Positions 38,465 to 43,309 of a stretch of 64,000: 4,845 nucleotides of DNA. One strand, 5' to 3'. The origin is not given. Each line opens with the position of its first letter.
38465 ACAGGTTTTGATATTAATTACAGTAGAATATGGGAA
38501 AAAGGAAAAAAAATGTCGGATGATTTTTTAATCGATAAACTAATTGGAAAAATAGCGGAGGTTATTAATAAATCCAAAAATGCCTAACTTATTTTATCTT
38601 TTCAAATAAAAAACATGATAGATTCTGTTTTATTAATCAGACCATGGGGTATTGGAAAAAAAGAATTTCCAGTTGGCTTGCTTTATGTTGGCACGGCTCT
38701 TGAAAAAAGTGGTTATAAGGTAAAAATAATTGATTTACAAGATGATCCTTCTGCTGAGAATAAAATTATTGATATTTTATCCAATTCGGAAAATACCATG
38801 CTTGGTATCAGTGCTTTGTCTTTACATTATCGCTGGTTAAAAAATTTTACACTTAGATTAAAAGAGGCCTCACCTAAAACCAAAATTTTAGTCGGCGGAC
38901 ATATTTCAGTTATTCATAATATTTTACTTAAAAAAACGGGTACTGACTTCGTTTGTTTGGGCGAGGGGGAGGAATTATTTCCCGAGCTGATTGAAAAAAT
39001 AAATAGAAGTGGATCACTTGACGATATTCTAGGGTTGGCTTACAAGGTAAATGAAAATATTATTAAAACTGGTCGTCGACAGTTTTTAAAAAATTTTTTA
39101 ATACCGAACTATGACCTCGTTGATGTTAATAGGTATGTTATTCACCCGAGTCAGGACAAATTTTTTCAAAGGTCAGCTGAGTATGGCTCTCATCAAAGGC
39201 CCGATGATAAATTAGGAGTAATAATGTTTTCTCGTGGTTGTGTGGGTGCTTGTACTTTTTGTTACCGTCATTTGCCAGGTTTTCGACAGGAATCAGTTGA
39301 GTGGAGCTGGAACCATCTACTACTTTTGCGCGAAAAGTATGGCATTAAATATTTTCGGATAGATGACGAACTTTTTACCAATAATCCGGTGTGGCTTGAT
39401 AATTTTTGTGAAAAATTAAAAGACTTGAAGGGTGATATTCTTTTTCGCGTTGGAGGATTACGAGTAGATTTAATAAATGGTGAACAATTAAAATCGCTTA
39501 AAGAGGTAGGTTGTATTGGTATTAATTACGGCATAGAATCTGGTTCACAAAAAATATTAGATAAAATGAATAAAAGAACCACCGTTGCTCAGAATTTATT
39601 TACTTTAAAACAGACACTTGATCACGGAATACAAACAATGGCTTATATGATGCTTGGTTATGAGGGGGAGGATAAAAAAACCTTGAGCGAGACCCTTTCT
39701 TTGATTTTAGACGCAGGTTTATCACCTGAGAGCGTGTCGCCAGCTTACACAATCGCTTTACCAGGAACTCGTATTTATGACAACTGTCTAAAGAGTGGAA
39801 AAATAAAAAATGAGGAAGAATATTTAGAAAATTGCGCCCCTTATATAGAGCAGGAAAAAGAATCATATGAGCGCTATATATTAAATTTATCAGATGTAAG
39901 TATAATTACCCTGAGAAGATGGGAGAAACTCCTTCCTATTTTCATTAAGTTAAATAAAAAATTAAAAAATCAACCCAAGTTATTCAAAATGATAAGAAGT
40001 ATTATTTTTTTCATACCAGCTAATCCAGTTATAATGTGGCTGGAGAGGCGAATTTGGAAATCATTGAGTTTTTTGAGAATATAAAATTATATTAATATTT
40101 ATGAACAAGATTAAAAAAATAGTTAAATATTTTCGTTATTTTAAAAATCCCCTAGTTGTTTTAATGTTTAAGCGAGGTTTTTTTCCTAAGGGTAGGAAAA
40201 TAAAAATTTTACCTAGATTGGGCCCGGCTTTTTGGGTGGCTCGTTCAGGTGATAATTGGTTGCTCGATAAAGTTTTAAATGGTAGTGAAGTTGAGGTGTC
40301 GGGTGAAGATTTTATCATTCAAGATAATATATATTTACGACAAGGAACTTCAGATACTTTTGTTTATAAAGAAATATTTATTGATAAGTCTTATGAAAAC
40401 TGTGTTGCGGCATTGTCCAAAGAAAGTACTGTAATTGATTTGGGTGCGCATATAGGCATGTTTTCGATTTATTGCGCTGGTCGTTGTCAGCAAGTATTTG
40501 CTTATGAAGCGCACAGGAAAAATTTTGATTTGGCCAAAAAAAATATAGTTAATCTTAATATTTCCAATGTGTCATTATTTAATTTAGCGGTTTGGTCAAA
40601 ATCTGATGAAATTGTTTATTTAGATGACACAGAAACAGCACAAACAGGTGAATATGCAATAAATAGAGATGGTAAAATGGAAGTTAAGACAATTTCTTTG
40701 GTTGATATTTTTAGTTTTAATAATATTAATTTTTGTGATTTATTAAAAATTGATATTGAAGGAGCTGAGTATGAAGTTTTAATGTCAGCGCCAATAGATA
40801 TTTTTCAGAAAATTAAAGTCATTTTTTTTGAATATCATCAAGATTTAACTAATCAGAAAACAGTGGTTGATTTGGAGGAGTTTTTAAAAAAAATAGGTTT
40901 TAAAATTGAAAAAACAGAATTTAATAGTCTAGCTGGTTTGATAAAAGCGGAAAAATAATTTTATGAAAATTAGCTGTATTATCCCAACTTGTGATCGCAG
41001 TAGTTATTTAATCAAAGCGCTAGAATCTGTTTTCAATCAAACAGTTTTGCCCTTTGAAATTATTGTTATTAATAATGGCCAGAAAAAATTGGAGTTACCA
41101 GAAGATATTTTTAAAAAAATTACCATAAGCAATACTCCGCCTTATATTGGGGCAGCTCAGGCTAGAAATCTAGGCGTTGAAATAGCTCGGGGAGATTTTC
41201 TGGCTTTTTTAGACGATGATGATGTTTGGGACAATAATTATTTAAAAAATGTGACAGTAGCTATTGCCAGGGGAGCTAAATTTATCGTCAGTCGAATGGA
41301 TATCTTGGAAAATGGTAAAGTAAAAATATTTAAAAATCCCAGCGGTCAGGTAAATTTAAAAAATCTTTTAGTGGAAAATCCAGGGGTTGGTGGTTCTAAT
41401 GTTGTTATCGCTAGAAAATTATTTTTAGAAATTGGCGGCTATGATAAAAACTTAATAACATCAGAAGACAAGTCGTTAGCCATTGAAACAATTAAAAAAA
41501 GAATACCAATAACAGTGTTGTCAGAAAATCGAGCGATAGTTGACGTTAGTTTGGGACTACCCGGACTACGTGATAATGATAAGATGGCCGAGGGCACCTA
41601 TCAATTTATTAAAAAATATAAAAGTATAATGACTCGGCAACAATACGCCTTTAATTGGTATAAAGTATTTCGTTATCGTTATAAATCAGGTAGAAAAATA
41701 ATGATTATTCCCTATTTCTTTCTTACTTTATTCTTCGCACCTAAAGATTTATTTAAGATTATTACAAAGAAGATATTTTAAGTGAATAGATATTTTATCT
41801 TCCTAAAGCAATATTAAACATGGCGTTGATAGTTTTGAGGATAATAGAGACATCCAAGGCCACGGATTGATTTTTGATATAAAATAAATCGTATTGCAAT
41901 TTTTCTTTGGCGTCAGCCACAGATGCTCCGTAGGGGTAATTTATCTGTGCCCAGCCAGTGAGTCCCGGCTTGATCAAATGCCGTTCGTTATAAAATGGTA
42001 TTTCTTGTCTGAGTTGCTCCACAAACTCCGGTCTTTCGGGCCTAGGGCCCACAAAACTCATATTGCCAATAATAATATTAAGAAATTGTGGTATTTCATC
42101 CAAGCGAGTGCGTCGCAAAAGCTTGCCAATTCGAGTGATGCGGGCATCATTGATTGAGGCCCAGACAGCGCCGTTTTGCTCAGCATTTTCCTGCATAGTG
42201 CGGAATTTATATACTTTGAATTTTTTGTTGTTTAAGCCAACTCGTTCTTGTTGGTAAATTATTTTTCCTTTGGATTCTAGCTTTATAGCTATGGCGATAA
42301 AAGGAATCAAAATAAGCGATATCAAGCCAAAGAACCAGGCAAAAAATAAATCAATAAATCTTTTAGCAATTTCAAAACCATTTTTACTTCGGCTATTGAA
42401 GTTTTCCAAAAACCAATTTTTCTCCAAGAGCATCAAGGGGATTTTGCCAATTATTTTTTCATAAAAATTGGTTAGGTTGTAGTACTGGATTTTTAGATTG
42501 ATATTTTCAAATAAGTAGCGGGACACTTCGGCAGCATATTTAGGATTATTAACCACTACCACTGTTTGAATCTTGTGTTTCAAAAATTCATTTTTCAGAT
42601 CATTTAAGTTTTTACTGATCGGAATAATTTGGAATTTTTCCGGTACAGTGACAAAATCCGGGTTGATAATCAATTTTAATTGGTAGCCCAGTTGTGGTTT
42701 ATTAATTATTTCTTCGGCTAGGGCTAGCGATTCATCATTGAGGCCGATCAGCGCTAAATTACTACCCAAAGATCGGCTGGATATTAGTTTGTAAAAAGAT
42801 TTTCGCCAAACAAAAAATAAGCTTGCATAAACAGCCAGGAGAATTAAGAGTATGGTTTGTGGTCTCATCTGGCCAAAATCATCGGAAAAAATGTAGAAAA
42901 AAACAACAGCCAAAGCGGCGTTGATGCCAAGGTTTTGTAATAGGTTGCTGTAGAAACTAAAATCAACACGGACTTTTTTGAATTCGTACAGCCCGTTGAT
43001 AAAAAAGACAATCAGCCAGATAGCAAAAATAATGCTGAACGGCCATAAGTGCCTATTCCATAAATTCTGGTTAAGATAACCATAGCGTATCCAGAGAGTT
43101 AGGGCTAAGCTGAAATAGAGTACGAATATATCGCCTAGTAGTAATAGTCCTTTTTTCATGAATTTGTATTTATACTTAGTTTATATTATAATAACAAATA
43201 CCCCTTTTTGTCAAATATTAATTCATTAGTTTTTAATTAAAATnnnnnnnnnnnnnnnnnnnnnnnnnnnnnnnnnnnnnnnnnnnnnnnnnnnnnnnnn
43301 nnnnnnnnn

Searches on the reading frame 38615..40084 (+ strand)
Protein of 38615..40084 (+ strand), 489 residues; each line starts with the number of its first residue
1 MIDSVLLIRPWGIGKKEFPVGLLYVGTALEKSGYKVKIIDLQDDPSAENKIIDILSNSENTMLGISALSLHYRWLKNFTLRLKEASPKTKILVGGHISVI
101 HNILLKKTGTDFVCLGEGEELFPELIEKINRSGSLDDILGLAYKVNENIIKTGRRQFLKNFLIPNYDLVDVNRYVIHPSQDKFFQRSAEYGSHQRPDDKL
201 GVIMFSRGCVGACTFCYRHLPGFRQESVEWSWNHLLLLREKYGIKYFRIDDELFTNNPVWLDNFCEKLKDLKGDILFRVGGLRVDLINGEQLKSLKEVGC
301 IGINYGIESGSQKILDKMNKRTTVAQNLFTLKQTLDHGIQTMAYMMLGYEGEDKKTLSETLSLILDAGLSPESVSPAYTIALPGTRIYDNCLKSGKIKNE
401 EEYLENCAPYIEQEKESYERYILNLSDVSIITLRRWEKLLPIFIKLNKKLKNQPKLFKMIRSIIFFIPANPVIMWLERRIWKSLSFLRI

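Call 50: search_protein_families(library=pfam, proteins=[window:38615-40084:+], max_evalue=0.00001)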
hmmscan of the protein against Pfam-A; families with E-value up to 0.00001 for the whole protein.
window:38615-40084:+ (489 aa): 2 families
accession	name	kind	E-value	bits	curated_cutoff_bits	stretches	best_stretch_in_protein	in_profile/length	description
PF02310.24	B12-binding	-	9.3e-17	61.4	32.1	1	16-125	11-120/121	B12 binding domain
PF04055.27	Radical_SAM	-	3.1e-14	53.9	29.5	1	204-364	2-166/166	Radical SAM superfamily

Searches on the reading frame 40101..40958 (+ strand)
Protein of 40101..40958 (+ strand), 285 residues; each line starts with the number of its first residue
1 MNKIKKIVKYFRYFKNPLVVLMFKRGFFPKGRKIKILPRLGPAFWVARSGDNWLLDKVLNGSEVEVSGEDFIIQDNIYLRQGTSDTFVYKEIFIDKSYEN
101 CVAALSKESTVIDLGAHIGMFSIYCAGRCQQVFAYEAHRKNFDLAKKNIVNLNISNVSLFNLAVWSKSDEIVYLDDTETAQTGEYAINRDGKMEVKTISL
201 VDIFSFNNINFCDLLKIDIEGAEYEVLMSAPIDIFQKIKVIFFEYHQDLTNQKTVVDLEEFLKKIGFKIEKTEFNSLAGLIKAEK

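Call 50: search_protein_families(library=pfam, proteins=[window:40101-40958:+], max_evalue=0.00001)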
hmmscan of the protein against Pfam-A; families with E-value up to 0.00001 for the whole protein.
window:40101-40958:+ (285 aa): 1 family
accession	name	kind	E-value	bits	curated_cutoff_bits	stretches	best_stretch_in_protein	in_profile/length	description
PF05050.19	Methyltransf_21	-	1.4e-19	71.3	22.7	1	113-268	1-172/173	Methyltransferase FkbM domain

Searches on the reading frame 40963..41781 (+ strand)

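Call 50: search_protein_families(library=pfam, proteins=[window:40963-41781:+], max_evalue=0.00001)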
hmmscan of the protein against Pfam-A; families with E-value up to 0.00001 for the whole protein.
window:40963-41781:+ (272 aa): 3 families
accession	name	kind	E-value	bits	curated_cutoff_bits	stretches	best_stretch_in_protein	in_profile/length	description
PF00535.33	Glycos_transf_2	-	1.2e-20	74.5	23.3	1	4-122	1-126/168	Glycosyl transferase family 2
PF10111.15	Glyco_tranf_2_2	-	1.7e-10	41.3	27.3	1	23-172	19-195/276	Glycosyltransferase like family 2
PF13641.12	Glyco_tranf_2_3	-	1e-07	32.6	27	1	3-188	3-206/230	Glycosyltransferase like family 2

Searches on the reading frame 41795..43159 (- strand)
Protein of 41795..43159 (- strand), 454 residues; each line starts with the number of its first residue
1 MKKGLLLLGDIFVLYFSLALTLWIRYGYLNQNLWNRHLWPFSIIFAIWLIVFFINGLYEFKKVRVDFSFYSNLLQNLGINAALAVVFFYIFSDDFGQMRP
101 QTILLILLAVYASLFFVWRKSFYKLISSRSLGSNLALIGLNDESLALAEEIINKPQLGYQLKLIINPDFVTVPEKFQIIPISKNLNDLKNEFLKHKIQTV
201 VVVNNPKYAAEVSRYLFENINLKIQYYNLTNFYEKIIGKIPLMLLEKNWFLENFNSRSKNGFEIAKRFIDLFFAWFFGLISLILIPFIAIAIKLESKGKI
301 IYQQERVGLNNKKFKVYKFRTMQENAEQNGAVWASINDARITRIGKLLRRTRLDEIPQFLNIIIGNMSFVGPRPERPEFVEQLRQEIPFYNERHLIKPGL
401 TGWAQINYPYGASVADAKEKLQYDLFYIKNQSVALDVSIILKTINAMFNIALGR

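Call 38: search_protein_families(library=ncbifam, proteins=[window:41795-43159:-], max_evalue=0.001)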
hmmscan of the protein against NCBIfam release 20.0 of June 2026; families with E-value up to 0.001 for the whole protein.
window:41795-43159:- (454 aa): 10 families
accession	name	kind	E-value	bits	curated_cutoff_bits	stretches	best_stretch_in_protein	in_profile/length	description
TIGR03025.1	EPS_sugtrans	subfamily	1.4e-111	373.9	295.55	1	9-449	2-440/445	exopolysaccharide biosynthesis polyprenyl glycosylphosphotransferase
TIGR03013.1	EpsB_2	subfamily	1.5e-102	344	393.35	1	10-446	3-435/443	TIGR03013 family XrtA/PEP-CTERM system glycosyltransferase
TIGR03023.1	WcaJ_sugtrans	equivalog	8.4e-93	312.1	410.75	1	9-448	2-447/453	undecaprenyl-phosphate glucose phosphotransferase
TIGR03022.1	WbaP_sugtrans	subfamily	1.7e-59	202.3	403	2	6-328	1-321/456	undecaprenyl-phosphate galactose phosphotransferase WbaP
NF007518.0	PRK10124.1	equivalog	4.6e-50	170.7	684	1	9-446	24-456/464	undecaprenyl-phosphate glucose phosphotransferase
NF050817.1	PolSacchBiosHfsE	equivalog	1.9e-42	145.6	750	1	52-447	62-459/467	polysaccharide biosynthesis protein HfsE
NF052601.1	undeca_RfbP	equivalog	2.2e-39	135.2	330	1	259-447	38-235/244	undecaprenyl-phosphate galactose phosphotransferase family protein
NF041877.1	EPS_EpsZ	equivalog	6.6e-32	110.7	800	1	266-446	266-451/459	exopolysaccharide biosynthesis polyisoprenyl-phosphate hexose-1-phosphate transferase EpsZ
NF011751.0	PRK15204.1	equivalog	1.4e-22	80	907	1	255-447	269-469/476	undecaprenyl-phosphate galactose phosphotransferase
NF045514.1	glycotran_HepC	equivalog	2.3e-18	66.3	140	1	254-374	105-211/220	heterocyst development glycosyltransferase HepC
